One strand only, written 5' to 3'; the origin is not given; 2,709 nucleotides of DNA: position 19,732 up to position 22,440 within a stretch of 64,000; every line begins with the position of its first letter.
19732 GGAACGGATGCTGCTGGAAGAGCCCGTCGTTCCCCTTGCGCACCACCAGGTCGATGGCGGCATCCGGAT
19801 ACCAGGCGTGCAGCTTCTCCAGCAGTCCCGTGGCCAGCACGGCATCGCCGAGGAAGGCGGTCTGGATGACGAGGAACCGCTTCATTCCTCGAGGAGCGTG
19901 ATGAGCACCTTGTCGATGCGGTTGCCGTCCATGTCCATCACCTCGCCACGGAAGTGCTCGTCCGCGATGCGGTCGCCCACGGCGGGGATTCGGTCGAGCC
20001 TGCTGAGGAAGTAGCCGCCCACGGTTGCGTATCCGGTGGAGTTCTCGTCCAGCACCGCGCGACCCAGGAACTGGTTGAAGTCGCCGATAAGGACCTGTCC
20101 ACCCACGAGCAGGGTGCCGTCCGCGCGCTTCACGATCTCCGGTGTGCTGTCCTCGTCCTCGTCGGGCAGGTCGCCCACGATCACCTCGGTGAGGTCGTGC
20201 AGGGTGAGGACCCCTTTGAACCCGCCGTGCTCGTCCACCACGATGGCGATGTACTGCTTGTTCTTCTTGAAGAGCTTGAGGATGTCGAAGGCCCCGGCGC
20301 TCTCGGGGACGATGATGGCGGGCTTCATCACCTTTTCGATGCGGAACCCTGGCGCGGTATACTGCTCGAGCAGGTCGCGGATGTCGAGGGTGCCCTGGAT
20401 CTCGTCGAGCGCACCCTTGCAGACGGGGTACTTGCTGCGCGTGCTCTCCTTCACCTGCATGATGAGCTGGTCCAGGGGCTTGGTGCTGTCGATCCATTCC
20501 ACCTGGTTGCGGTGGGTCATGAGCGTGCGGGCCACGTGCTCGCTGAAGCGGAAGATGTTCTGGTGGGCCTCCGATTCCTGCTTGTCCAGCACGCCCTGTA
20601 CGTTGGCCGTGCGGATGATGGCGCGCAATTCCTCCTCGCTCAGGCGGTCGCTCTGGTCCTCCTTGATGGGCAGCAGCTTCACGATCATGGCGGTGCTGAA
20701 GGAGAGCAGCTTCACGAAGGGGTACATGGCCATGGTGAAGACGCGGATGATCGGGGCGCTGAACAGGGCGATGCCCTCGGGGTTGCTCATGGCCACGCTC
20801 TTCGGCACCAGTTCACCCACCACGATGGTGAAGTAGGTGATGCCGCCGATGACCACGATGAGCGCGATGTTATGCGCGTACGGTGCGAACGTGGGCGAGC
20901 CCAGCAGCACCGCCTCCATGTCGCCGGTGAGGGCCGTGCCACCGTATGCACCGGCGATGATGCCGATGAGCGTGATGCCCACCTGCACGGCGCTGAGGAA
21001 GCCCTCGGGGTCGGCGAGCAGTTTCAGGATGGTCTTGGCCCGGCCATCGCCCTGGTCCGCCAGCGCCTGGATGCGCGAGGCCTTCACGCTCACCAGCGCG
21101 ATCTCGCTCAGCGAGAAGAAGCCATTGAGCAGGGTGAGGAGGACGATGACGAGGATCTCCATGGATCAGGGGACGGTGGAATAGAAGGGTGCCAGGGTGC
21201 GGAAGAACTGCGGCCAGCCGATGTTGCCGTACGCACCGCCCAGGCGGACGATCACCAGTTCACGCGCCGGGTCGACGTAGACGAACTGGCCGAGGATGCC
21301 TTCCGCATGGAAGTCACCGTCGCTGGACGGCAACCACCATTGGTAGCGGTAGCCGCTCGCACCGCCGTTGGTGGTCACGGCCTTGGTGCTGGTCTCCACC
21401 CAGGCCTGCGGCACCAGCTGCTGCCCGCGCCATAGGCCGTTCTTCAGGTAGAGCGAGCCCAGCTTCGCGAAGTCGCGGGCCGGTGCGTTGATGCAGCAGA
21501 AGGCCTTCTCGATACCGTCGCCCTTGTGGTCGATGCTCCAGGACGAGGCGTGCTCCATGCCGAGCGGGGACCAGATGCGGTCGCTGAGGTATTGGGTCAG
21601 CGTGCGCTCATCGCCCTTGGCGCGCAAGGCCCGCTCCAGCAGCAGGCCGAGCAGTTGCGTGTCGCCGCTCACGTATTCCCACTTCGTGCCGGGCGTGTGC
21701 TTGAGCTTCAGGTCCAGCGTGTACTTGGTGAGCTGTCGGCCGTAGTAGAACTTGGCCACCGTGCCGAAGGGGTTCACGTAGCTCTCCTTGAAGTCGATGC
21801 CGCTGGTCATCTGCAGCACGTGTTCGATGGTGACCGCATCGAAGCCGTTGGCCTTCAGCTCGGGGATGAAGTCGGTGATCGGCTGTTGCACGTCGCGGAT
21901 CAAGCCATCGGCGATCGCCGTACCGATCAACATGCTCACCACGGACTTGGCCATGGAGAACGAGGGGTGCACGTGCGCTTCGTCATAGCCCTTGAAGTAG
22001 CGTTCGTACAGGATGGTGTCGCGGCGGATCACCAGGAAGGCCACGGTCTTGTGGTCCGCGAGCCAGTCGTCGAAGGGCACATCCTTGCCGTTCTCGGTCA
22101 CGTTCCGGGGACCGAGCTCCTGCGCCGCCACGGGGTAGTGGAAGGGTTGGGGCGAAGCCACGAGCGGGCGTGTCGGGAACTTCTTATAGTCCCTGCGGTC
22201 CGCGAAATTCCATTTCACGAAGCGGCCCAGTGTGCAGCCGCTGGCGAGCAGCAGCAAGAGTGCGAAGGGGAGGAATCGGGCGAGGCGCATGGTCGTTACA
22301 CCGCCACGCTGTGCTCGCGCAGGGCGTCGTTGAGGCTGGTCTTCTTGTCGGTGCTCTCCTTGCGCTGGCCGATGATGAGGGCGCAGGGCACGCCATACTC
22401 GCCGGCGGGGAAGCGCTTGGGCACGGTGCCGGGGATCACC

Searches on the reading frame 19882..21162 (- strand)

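Call 38: search_protein_families(library=pfam, proteins=[window:19882-21162:-], max_evalue=0.00001)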
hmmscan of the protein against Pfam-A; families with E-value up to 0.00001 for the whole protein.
window:19882-21162:- (426 aa): 3 families
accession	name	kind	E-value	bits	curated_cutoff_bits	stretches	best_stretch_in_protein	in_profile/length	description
PF01595.25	CNNM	-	9.6e-51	172.4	28.4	1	4-196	1-181/181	Cyclin M transmembrane N-terminal domain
PF03471.22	CorC_HlyC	-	1.7e-19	70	27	1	345-424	2-80/81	Transporter associated domain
PF00571.33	CBS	-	9.5e-11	42.3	24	1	278-329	4-56/57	CBS domain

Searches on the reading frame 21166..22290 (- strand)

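Call 38: search_protein_families(library=pfam, proteins=[window:21166-22290:-], max_evalue=0.00001)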
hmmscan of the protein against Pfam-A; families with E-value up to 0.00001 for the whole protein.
window:21166-22290:- (374 aa): 1 family
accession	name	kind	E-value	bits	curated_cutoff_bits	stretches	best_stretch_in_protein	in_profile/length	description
PF00144.29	Beta-lactamase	-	3e-38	132.3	27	1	81-350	15-307/329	Beta-lactamase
